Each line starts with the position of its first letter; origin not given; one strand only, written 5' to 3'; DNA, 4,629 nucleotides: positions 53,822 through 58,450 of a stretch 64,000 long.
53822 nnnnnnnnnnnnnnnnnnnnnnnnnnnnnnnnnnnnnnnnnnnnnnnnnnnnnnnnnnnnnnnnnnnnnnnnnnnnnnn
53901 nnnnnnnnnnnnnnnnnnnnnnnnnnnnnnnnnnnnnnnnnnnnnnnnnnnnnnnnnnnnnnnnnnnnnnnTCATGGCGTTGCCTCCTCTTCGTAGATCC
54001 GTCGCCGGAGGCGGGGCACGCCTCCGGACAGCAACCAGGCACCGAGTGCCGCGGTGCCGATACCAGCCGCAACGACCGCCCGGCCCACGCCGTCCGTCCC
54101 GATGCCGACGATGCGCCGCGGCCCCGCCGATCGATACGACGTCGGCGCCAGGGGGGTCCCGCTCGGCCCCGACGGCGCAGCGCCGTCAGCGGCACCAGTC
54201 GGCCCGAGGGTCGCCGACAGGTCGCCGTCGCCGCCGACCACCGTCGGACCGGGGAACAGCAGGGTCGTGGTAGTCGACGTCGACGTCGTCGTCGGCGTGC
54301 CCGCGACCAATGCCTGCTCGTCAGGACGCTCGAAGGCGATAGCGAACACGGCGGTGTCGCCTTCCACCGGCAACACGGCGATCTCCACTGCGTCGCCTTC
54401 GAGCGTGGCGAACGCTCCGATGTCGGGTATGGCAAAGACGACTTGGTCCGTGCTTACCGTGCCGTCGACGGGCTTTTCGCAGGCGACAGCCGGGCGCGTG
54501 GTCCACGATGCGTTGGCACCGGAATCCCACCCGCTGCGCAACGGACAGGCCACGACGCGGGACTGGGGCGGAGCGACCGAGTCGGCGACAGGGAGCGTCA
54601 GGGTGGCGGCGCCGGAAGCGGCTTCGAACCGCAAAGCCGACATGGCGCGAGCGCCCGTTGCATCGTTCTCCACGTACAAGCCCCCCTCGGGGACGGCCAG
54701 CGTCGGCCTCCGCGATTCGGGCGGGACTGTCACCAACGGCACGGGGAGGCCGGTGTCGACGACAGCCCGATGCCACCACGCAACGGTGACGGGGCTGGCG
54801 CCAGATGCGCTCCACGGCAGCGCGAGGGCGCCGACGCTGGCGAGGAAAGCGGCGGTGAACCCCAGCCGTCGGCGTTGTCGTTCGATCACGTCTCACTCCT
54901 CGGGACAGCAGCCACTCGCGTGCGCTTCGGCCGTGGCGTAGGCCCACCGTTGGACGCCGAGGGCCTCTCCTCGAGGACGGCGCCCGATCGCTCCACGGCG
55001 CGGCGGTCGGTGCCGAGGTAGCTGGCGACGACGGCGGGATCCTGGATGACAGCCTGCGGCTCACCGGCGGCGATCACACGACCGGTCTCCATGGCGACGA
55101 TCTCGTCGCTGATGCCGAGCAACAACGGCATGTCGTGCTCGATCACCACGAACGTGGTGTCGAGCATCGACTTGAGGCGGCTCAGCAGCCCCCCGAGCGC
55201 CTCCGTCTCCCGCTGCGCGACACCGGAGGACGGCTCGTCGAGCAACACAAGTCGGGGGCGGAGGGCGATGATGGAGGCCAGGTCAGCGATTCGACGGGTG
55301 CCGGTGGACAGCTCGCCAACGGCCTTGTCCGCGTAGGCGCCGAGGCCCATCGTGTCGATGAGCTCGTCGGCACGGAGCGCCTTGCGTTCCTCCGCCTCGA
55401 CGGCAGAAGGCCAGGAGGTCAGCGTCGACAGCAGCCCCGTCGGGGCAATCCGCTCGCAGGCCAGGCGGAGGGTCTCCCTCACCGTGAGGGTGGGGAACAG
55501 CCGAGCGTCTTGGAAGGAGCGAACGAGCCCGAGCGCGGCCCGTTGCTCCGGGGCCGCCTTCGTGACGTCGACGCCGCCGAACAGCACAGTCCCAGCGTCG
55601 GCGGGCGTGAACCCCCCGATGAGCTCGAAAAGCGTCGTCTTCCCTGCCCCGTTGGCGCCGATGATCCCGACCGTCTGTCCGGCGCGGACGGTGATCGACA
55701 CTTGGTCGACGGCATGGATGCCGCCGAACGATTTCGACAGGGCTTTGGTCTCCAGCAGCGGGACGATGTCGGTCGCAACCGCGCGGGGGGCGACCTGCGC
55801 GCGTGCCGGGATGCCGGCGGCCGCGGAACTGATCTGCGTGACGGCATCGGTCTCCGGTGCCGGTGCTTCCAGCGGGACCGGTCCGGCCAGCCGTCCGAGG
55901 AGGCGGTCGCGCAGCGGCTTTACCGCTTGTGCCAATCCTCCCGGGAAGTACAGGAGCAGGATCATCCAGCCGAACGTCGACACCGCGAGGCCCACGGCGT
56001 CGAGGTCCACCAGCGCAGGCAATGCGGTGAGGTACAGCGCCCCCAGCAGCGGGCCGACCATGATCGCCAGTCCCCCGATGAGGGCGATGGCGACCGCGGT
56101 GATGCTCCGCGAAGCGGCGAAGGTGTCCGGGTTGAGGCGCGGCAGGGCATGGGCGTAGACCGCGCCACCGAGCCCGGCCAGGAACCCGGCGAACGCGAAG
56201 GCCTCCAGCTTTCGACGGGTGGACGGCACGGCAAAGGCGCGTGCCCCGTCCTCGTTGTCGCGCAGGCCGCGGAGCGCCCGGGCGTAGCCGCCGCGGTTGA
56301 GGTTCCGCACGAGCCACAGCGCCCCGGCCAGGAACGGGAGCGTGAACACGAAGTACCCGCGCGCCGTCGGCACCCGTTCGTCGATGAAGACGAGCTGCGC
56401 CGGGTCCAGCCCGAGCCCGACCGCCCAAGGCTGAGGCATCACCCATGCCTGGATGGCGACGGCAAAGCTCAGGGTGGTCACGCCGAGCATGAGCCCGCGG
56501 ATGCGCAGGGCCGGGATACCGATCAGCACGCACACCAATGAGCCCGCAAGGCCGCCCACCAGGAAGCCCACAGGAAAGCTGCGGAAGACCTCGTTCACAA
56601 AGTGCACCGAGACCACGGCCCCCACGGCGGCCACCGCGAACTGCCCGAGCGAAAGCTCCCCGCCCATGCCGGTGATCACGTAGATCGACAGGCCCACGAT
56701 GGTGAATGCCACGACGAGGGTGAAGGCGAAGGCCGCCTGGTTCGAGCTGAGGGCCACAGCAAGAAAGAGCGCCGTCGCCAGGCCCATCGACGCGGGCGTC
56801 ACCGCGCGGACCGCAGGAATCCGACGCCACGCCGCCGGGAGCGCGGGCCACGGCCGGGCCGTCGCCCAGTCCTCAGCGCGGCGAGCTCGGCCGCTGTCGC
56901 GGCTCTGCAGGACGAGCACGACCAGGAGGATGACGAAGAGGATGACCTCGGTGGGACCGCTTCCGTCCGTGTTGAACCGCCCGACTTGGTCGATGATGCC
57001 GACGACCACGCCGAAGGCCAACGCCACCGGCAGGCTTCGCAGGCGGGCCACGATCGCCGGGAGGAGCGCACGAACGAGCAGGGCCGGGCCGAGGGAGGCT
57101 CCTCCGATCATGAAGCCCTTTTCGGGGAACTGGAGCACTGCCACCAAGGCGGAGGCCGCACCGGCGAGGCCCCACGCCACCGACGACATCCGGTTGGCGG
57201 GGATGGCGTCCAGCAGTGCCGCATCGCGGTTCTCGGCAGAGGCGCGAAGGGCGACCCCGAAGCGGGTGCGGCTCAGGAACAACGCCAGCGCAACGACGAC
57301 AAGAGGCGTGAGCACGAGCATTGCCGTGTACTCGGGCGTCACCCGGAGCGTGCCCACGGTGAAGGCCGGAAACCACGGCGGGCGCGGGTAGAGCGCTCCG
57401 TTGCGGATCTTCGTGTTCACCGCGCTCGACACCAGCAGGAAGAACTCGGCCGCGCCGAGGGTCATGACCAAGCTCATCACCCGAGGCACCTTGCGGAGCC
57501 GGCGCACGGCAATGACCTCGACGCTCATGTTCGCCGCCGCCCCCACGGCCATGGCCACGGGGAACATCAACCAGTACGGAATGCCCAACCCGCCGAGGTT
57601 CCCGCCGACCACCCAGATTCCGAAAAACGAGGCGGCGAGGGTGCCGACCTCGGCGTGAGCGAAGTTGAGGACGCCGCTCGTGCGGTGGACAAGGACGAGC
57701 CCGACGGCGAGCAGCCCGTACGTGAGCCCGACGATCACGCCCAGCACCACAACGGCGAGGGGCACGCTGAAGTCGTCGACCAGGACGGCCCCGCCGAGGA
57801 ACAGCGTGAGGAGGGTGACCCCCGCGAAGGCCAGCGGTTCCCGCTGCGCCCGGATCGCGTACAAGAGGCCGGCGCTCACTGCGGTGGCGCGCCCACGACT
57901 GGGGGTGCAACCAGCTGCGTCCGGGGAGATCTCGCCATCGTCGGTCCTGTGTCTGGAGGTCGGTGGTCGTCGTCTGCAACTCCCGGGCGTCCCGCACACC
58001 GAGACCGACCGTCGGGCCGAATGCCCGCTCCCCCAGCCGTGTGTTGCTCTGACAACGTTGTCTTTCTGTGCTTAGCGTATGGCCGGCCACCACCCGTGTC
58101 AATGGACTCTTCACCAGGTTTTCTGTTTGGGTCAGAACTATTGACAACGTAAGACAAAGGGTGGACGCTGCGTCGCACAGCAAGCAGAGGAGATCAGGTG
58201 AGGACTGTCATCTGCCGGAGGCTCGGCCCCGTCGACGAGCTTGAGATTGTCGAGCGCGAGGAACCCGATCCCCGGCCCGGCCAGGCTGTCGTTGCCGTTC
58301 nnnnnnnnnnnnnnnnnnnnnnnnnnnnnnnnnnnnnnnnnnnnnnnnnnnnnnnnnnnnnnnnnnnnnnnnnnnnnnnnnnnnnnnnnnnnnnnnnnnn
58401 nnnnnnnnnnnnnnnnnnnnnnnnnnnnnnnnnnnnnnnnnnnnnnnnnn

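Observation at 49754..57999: Unusual Liv/HAAT-type ABC importer: a LivH-LivM-LivG triple fusion, an MFS::LivF fusion and three exported accessory proteins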

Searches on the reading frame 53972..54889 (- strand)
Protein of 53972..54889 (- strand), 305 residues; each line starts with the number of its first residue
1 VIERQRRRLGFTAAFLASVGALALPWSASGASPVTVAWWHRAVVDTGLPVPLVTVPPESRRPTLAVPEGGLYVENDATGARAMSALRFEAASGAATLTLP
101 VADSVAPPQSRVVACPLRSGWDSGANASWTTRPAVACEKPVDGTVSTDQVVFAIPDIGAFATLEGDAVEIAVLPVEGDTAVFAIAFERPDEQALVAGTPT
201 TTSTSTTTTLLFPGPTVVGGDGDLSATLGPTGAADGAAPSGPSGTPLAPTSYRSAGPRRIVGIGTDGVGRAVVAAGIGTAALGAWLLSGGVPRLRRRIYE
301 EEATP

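Call 8: search_protein_families(library=pfam, proteins=[window:53972-54889:-], max_evalue=0.01)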
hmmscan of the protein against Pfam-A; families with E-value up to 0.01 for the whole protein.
window:53972-54889:- (305 aa): 0 families

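Call 9: search_protein_families(library=ncbifam, proteins=[window:53972-54889:-], max_evalue=0.01)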
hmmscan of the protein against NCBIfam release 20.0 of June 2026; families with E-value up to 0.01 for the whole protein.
window:53972-54889:- (305 aa): 0 families

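Call 73: find_homologous_proteins(query=window:53972-54889:-)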
Query window:53972-54889:- (305 aa): 2 proteins with E <= 0.001 among 8000 candidates.
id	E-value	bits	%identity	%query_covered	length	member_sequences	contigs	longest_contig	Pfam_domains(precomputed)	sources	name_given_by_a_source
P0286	8.4e-189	644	100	100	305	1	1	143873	-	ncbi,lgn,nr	ncbi:MAG TPA: hypothetical protein VM938_05525 [Acidimicrobiales bacterium]|nr:hypothetical protein 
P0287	9.4e-40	155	44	55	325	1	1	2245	-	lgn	-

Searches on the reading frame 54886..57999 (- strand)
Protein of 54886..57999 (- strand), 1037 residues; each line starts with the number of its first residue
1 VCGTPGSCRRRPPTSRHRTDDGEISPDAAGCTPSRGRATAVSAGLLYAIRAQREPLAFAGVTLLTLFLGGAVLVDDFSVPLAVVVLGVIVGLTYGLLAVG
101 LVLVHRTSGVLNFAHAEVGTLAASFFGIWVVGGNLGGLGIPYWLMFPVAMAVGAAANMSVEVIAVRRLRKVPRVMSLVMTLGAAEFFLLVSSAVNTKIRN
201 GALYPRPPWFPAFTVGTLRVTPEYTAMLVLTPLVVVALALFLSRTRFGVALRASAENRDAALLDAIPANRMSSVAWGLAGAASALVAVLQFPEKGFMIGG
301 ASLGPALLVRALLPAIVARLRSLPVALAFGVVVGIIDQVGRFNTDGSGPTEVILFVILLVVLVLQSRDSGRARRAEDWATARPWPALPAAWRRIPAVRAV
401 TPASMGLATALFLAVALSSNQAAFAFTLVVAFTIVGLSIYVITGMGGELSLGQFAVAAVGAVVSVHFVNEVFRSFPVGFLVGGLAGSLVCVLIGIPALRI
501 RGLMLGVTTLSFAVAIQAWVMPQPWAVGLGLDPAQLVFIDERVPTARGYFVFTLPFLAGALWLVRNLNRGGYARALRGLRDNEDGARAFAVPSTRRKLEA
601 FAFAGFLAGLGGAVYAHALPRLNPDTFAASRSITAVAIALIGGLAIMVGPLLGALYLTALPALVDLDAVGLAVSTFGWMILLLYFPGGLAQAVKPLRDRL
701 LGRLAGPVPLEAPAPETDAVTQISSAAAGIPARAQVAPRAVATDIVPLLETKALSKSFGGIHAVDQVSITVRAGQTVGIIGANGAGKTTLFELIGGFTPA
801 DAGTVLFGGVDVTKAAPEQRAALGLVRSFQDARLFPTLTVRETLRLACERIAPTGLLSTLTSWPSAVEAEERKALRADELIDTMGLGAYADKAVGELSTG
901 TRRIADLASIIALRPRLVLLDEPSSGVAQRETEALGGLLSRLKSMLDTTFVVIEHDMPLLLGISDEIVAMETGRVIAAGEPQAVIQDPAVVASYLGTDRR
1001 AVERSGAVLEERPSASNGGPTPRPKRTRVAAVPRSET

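Call 8: search_protein_families(library=pfam, proteins=[window:54886-57999:-], max_evalue=0.01)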
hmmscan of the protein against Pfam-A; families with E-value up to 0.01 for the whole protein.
window:54886-57999:- (1037 aa): 4 families
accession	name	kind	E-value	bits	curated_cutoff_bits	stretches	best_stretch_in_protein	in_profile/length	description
PF02653.21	BPD_transp_2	-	3.9e-40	138.1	26.8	2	87-362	5-268/269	Branched-chain amino acid transport system / permease component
PF00005.33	ABC_tran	-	2.6e-27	96.5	25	1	765-924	2-136/137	ABC transporter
PF13304.12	AAA_21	-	1.2e-07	32.6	27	0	895-951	236-294/304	AAA domain, putative AbiEii toxin, Type IV TA system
PF12399.14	BCA_ABC_TP_C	-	1.4e-05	25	25.5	1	974-998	1-25/27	Branched-chain amino acid ATP-binding cassette transporter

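Call 9: search_protein_families(library=ncbifam, proteins=[window:54886-57999:-], max_evalue=0.01)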
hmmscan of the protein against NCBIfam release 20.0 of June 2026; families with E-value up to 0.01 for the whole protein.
window:54886-57999:- (1037 aa): 196 families (the best 25 are shown)
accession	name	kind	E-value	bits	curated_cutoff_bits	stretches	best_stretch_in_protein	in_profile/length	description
NF008449.1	PRK11300.1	equivalog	4.2e-60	203.1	362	1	747-997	4-254/255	high-affinity branched-chain amino acid ABC transporter ATP-binding protein LivG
TIGR03411.1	urea_trans_UrtD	equivalog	1.5e-51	175.4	304.1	1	748-997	2-242/242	urea ABC transporter ATP-binding protein UrtD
TIGR04406.1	LPS_export_lptB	equivalog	1e-39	136.3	240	1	749-998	2-236/239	LPS export ABC transporter ATP-binding protein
TIGR03265.1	PhnT2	equivalog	2.7e-35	122.2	457.7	1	748-996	4-236/353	putative 2-aminoethylphosphonate ABC transporter ATP-binding protein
TIGR00968.1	3a0106s01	subfamily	1.5e-34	119.6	342.75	1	752-997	4-233/237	sulfate ABC transporter ATP-binding protein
TIGR01188.1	drrA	subfamily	1.4e-33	116.5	312.45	1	756-983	1-210/302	daunorubicin resistance ABC transporter, ATP-binding protein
TIGR03873.1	F420-0_ABC_ATP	hypoth_equivalog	1.2e-32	113.2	372.4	1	749-999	2-238/256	putative F420-0 ABC transporter ATP-binding protein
TIGR03258.1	PhnT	equivalog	1.4e-31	109.8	499.15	1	752-997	12-242/359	2-aminoethylphosphonate ABC transport system ATP-binding subunit PhnT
NF006987.0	PRK09452.1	equivalog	2.4e-31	108.8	482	1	745-996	14-249/378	spermidine/putrescine ABC transporter ATP-binding protein PotA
NF043075.1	MMSYN1_0197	equivalog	5.4e-31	107.8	550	1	748-997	2-235/341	spermidine/putrescine ABC transporter ATP-binding protein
TIGR04521.1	ECF_ATPase_2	equivalog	1.9e-30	105.9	330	1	762-991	19-239/279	energy-coupling factor transporter ATPase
TIGR03375.1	type_I_sec_LssB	subfamily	2e-30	105.7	693.1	1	762-986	481-690/696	type I secretion system permease/ATPase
TIGR03410.1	urea_trans_UrtE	equivalog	2.6e-30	105.6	285.8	1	749-985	1-220/230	urea ABC transporter ATP-binding subunit UrtE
NF008030.0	PRK10762.1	equivalog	5.5e-30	104.5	745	1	747-983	3-227/501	ribose ABC transporter ATP-binding protein RbsA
NF008621.0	PRK11607.1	equivalog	7.8e-30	103.9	613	1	743-990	14-243/377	putrescine ABC transporter ATP-binding subunit PotG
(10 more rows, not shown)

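Call 21: search_solved_structures(query=window:54886-57879:-, max_evalue=0.00001)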
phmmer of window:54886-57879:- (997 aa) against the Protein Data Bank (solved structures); distinct sequences matched with E-value up to 0.00001: 418 (the best 60 are shown).
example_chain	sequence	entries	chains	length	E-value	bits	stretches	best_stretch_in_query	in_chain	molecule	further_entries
1g6h_A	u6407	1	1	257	3.2e-34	121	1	704-956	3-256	HIGH-AFFINITY BRANCHED-CHAIN AMINO ACID TRANSPORT ATP-BINDING PROTEIN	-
1g9x_A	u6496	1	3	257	1.6e-33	118.8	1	704-956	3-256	HIGH-AFFINITY BRANCHED-CHAIN AMINO ACID TRANSPORT ATP-BINDING PROTEIN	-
1gaj_A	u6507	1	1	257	1.6e-33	118.8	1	704-956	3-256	HIGH-AFFINITY BRANCHED CHAIN AMINO ACID TRANSPORT ATP-BINDING PROTEIN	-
4wbs_A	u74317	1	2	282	1.1e-28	102.8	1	688-958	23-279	ABC transporter related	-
5l75_A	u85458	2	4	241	8.2e-28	99.8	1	709-960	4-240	Lipopolysaccharide ABC transporter, ATP-binding protein LptB | Lipopolysaccharide export system ATP-binding protein LptB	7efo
7lkp_A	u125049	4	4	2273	8.4e-28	99.8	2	720-942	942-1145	Retinal-specific phospholipid-transporting ATPase ABCA4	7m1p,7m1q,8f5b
7e7i_A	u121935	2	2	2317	8.8e-28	99.7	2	720-942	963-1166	Retinal-specific phospholipid-transporting ATPase ABCA4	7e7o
6mit_A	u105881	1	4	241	9.2e-28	99.7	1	709-960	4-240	Lipopolysaccharide export system ATP-binding protein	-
6hs3_A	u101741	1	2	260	1e-27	99.5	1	709-958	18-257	ABC transporter family protein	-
4qc2_A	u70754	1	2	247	1.1e-27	99.4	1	709-960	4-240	ABC transporter related protein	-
4p31_A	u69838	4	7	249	1.1e-27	99.4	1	709-961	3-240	Lipopolysaccharide export system ATP-binding protein LptB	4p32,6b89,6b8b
6mhu_A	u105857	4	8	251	1.5e-27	98.9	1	709-960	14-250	Lipopolysaccharide export system ATP-binding protein LptB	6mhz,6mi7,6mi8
6mgf_A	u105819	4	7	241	1.6e-27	98.9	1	709-960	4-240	Lipopolysaccharide export system ATP-binding protein LptB | Lipopolysaccharide ABC transporter, ATP-binding protein LptB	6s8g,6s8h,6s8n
4p33_A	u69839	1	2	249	3e-27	98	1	709-961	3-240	Lipopolysaccharide export system ATP-binding protein LptB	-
6mbn_A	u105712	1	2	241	4.5e-27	97.4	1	709-960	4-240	Lipopolysaccharide export system ATP-binding protein LptB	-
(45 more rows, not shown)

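Call 75: list_cluster_members(proteins=[window:54886-57999:-, window:54886-57879:-, window:54886-57864:-, window:52437-53975:-])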
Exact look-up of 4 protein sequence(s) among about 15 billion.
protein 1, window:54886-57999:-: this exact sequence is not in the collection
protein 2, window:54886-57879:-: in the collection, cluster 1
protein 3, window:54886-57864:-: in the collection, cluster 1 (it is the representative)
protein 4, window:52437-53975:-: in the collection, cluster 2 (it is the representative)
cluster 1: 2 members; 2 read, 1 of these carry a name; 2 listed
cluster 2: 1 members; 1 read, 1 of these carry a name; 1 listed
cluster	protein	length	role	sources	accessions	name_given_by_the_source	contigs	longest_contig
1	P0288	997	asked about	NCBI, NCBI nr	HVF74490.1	MAG TPA: branched-chain amino acid ABC transporter permease/ATP-binding protein ... | branched-chain amino acid ABC transporter permease/ATP-binding protein [Acidimicrobiales ...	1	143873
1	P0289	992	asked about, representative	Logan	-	-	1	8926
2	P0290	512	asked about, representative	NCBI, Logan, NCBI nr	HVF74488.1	MAG TPA: ABC transporter substrate-binding protein [Acidimicrobiales bacterium] | ABC transporter substrate-binding protein [Acidimicrobiales bacterium]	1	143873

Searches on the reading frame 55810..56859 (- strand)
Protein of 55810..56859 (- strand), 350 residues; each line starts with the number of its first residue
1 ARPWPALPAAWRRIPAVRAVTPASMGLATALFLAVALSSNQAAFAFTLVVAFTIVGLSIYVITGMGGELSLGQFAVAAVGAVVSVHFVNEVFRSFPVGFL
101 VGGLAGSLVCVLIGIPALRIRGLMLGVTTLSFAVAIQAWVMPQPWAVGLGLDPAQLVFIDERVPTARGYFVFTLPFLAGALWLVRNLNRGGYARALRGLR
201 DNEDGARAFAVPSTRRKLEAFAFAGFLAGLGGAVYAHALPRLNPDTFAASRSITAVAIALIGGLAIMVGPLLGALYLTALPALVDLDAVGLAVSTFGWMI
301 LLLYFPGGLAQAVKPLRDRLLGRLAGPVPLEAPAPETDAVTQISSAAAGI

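Call 44: search_protein_families(library=ncbifam, proteins=[window:55810-56859:-], max_evalue=0.01)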
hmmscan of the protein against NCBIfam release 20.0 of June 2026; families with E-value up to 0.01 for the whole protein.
window:55810-56859:- (350 aa): 4 families
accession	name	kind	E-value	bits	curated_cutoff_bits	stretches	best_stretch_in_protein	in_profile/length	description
NF008450.0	PRK11301.1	subfamily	8.2e-19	68.3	366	2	174-310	269-406/418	high-affinity branched-chain amino acid ABC transporter permease LivM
TIGR03408.1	urea_trans_UrtC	equivalog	6e-18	65.6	296.2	1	88-310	81-311/313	urea ABC transporter permease subunit UrtC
TIGR03727.1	urea_t_UrtC_arc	equivalog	1.4e-09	37.3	575.55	1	33-311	41-339/369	urea ABC transporter, permease protein UrtC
NF011961.0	PRK15432.1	equivalog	8.7e-05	21.9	388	1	50-283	52-278/344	autoinducer 2 ABC transporter permease LsrC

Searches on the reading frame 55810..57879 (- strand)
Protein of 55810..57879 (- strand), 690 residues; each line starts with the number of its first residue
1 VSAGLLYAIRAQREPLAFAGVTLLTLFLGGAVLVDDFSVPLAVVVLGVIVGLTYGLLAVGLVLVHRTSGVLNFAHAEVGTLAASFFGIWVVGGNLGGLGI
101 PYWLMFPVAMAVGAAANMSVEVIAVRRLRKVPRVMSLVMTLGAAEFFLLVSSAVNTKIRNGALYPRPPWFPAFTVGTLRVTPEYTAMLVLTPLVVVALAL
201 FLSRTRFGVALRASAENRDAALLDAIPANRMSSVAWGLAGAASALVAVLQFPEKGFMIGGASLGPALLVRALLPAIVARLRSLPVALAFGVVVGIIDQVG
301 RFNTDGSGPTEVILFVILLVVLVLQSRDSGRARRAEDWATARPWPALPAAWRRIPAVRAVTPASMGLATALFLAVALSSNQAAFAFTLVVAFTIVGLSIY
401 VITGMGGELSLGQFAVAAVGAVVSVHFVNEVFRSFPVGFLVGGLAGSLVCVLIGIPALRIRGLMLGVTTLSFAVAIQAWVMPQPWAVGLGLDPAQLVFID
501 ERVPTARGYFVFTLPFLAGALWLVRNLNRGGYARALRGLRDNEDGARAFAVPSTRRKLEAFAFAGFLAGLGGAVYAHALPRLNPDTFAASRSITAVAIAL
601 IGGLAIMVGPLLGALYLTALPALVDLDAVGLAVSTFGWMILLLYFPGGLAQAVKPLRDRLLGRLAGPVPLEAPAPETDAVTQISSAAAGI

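Call 68: search_solved_structures(query=window:55810-57879:-, max_evalue=0.01)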
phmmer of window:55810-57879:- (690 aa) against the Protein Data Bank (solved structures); distinct sequences matched with E-value up to 0.01: 0.

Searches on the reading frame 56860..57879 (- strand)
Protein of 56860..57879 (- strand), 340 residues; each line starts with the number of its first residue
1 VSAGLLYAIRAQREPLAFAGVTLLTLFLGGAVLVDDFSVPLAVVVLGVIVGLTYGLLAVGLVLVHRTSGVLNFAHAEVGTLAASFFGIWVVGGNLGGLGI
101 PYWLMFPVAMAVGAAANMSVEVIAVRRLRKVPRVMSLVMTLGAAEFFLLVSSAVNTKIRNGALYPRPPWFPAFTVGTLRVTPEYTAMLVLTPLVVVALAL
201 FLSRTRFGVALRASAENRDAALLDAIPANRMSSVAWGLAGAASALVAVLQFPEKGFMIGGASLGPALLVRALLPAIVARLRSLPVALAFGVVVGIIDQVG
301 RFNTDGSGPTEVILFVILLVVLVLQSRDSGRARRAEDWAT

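Call 44: search_protein_families(library=ncbifam, proteins=[window:56860-57879:-], max_evalue=0.01)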
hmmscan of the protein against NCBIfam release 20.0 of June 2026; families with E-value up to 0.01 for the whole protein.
window:56860-57879:- (340 aa): 2 families
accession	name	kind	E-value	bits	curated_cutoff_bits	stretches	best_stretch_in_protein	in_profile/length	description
NF008011.0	PRK10740.1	equivalog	8.4e-16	58.5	379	1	41-324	9-294/308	high-affinity branched-chain amino acid ABC transporter permease LivH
TIGR03409.1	urea_trans_UrtB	equivalog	4.7e-14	52.7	250.3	1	44-330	4-284/291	urea ABC transporter permease subunit UrtB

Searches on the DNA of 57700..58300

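Call 86: search_rna_families(source=window, start=57700, end=58300, threshold=evalue, max_evalue=1)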
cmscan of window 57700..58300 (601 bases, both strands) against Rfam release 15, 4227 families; matches with E-value up to 1: 0.
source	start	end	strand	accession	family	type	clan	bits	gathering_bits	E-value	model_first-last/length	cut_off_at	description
